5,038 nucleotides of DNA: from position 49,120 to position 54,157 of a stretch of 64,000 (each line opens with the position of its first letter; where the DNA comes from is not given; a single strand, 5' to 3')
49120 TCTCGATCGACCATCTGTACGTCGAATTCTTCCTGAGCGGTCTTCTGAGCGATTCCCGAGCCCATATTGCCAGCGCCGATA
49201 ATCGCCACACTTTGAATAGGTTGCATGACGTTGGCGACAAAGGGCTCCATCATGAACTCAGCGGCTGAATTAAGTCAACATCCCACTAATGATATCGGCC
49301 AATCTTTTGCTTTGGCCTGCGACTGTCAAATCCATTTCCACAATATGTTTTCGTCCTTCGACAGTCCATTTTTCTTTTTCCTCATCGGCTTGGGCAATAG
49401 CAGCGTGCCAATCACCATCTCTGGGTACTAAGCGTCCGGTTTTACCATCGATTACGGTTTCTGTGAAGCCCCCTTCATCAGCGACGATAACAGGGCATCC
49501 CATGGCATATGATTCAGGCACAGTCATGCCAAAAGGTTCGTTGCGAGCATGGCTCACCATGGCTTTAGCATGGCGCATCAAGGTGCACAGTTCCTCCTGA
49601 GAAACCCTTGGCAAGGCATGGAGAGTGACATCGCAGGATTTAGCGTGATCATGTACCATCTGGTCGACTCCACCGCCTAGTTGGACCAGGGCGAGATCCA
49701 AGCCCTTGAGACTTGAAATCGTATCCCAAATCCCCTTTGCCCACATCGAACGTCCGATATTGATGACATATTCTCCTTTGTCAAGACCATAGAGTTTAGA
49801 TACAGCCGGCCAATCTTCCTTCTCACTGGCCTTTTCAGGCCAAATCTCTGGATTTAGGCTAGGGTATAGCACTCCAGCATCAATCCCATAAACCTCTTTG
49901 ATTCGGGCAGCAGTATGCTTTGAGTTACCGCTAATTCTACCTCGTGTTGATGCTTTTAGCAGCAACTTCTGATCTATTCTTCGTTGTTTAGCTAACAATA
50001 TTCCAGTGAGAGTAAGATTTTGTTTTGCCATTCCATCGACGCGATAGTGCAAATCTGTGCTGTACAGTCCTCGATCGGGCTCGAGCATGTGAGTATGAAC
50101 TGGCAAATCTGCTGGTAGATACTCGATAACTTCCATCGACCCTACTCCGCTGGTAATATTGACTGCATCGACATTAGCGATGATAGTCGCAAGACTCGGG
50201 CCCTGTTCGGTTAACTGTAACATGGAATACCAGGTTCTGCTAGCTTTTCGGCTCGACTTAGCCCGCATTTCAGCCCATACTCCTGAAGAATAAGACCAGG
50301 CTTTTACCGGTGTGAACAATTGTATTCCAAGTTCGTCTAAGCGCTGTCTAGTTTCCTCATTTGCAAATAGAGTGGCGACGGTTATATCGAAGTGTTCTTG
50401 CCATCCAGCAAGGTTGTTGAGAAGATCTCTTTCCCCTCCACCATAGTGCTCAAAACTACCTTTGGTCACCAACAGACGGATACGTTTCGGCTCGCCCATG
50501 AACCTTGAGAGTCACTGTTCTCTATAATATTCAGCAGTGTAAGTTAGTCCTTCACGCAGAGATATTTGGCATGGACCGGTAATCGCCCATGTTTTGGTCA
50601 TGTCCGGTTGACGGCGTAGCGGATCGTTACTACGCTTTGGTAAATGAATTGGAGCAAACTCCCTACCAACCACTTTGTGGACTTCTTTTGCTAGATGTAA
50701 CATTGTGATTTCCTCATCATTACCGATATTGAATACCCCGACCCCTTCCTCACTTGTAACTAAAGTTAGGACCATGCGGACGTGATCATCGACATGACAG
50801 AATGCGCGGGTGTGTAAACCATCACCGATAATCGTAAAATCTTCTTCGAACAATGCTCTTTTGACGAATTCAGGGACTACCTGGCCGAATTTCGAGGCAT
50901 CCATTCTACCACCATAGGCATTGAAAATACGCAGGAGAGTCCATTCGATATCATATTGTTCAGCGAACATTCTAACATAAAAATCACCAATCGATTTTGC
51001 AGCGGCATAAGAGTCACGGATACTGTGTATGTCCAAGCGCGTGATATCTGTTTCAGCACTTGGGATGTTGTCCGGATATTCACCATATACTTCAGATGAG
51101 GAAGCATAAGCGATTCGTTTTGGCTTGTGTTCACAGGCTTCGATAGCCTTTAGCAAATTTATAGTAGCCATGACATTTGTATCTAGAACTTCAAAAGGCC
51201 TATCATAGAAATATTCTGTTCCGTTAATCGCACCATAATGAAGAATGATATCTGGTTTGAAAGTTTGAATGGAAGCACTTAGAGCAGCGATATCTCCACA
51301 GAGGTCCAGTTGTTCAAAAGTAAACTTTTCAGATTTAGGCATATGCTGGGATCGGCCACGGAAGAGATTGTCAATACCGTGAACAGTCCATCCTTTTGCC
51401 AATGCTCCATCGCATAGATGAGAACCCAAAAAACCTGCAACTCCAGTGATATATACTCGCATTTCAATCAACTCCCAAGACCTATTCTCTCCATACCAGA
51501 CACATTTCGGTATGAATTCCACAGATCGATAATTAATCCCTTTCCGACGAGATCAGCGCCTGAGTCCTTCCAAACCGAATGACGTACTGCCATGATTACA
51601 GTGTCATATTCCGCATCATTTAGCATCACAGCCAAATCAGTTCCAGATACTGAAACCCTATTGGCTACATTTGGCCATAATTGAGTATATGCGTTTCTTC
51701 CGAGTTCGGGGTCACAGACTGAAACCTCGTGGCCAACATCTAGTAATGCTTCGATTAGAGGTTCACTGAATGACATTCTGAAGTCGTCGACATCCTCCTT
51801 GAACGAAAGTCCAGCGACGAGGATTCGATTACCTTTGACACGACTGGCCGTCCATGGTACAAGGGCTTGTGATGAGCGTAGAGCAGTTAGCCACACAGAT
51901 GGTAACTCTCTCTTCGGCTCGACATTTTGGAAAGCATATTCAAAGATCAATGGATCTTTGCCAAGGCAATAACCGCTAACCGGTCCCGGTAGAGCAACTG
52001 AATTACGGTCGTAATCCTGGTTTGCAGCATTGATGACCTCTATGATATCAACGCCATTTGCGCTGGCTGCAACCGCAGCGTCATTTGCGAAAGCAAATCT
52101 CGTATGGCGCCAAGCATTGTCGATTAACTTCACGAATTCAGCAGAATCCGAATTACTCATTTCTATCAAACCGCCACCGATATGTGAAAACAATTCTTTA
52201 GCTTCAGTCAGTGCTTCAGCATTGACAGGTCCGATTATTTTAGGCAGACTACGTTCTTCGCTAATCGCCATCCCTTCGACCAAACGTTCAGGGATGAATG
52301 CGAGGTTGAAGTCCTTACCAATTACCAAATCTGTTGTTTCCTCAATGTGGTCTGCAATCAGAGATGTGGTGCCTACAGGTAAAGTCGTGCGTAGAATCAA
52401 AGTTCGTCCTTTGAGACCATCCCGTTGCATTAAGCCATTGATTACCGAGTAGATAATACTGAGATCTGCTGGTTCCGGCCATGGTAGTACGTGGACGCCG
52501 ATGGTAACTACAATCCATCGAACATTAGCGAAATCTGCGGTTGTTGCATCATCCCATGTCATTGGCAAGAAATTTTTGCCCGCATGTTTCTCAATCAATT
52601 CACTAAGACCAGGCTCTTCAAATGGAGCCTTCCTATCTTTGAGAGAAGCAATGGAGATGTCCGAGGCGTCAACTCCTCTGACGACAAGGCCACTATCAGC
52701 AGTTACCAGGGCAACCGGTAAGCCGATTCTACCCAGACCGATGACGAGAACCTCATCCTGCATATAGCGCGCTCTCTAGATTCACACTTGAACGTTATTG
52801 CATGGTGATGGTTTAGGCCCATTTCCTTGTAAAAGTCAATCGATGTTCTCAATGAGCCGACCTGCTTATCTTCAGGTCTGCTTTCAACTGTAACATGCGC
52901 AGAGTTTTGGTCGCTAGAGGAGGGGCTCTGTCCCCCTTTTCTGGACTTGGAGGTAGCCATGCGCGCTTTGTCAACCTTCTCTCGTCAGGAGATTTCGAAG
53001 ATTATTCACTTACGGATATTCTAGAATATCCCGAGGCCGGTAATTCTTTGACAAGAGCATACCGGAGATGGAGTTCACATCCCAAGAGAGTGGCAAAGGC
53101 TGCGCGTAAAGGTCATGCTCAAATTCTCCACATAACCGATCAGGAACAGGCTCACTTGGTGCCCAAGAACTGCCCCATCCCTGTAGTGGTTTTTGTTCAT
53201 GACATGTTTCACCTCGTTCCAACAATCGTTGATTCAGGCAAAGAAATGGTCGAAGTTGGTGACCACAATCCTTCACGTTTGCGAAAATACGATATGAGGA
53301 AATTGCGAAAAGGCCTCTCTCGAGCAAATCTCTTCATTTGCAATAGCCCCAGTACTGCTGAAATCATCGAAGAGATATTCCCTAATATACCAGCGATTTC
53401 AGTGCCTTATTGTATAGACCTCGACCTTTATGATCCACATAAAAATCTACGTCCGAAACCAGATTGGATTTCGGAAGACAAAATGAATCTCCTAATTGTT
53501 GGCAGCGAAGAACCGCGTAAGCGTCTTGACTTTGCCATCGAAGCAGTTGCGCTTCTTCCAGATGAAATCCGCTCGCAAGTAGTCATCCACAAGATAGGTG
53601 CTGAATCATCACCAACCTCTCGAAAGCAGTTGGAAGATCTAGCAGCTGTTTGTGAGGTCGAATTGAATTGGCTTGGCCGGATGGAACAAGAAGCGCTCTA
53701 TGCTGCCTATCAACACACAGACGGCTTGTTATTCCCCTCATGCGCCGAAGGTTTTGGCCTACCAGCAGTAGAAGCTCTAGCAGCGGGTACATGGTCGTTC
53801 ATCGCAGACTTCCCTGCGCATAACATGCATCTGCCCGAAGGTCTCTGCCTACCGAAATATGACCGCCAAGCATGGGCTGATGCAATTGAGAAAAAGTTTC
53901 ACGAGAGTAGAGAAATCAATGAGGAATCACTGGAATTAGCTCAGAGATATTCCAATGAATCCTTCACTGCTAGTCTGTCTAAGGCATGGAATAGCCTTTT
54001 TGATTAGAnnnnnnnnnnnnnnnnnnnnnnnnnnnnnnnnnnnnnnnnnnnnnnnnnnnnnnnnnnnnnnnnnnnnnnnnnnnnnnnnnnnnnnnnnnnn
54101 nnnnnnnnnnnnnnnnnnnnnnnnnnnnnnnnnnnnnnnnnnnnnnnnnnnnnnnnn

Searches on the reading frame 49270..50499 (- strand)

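Call 61: search_protein_families(library=pfam, proteins=[window:49270-50499:-], max_evalue=0.00001)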
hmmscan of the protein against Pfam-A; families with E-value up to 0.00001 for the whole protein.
window:49270-50499:- (409 aa): 3 families
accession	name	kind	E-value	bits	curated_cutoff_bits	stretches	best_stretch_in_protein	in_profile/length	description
PF00534.26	Glycos_transf_1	-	1.5e-18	67.4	26.4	1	240-372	13-153/172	Glycosyl transferases group 1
PF13692.12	Glyco_trans_1_4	-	6.9e-13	49.5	27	1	267-370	27-134/142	Glycosyl transferases group 1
PF20706.3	GT4-conflict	-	6.3e-06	25.9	26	0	300-361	271-327/385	Family 4 Glycosyltransferase in conflict systems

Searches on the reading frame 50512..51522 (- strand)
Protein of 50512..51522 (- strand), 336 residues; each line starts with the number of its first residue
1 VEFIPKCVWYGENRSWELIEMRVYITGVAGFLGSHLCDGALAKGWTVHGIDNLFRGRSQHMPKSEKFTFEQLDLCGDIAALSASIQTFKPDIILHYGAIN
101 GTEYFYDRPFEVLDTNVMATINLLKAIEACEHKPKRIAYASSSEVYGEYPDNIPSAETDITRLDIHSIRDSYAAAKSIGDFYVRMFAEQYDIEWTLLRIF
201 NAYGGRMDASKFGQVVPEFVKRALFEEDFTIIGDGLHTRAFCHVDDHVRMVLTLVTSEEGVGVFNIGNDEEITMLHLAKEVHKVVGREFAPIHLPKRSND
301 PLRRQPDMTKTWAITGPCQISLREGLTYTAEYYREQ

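Call 61: search_protein_families(library=pfam, proteins=[window:50512-51522:-], max_evalue=0.00001)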
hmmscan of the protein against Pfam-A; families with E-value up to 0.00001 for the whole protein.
window:50512-51522:- (336 aa): 6 families
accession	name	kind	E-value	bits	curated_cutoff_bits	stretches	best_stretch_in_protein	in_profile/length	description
PF01370.27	Epimerase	-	1.6e-49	169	20.9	1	23-267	1-240/240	NAD dependent epimerase/dehydratase family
PF16363.11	GDP_Man_Dehyd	-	3.9e-45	155.2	27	1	25-288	2-269/332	GDP-mannose 4,6 dehydratase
PF02719.21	Polysacc_synt_2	-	6.3e-09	35.9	20.2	0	23-131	1-119/293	Polysaccharide biosynthesis protein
PF07993.18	NAD_binding_4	-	7.7e-09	35.5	20.1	1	91-204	90-209/258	Male sterility protein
PF04321.23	RmlD_sub_bind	-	1e-08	35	27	1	21-288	1-234/287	RmlD substrate binding domain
PF01073.25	3Beta_HSD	-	2.3e-07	30.6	22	1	25-183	2-157/280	3-beta hydroxysteroid dehydrogenase/isomerase family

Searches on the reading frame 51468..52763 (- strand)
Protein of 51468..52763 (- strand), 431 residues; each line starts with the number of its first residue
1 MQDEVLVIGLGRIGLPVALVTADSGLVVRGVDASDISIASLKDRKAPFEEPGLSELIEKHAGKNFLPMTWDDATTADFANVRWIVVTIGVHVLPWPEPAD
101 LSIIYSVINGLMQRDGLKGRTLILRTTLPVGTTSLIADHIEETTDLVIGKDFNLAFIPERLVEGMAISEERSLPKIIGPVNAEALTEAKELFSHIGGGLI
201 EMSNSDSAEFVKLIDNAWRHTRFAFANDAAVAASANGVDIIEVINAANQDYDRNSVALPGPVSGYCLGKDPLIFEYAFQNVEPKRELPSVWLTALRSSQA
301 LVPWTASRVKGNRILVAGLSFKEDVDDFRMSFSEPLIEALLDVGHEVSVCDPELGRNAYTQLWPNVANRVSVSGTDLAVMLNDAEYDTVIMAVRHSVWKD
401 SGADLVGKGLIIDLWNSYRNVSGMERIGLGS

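Call 61: search_protein_families(library=pfam, proteins=[window:51468-52763:-], max_evalue=0.00001)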
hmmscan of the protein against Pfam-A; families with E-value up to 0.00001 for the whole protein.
window:51468-52763:- (431 aa): 3 families
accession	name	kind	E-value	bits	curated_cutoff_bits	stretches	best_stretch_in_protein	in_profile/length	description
PF03721.20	UDPG_MGDP_dh_N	-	1.7e-25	90.1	27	1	5-186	3-181/187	UDP-glucose/GDP-mannose dehydrogenase family, NAD binding domain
PF00984.24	UDPG_MGDP_dh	-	4.7e-14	52.7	25.4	1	207-282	2-79/94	UDP-glucose/GDP-mannose dehydrogenase family, central domain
PF03720.21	UDPG_MGDP_dh_C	-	4.3e-11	43.5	30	1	315-419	1-102/103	UDP-glucose/GDP-mannose dehydrogenase family, UDP binding domain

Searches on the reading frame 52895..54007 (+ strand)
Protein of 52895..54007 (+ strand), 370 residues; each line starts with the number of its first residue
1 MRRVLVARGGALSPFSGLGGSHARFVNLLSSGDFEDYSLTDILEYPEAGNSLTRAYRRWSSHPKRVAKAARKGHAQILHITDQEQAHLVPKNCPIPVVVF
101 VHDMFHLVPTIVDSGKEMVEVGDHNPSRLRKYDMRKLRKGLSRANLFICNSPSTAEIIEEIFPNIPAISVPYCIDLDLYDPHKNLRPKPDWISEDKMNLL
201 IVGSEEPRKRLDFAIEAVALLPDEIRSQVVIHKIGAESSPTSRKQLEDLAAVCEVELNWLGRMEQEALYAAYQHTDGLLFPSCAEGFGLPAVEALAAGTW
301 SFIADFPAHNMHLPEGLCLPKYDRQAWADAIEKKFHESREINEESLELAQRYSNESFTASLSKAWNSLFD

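Call 61: search_protein_families(library=pfam, proteins=[window:52895-54007:+], max_evalue=0.00001)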
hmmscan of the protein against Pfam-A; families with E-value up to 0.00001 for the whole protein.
window:52895-54007:+ (370 aa): 4 families
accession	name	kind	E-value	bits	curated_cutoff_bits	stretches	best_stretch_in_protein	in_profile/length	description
PF00534.26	Glycos_transf_1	-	2.2e-18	66.8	26.4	1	193-338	12-159/172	Glycosyl transferases group 1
PF13692.12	Glyco_trans_1_4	-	3.7e-14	53.6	27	1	198-333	3-138/142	Glycosyl transferases group 1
PF20706.3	GT4-conflict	-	5.3e-11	42.6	26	1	135-299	138-306/385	Family 4 Glycosyltransferase in conflict systems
PF13439.12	Glyco_transf_4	-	6e-09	36.6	28.5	1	41-177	39-169/170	Glycosyltransferase Family 4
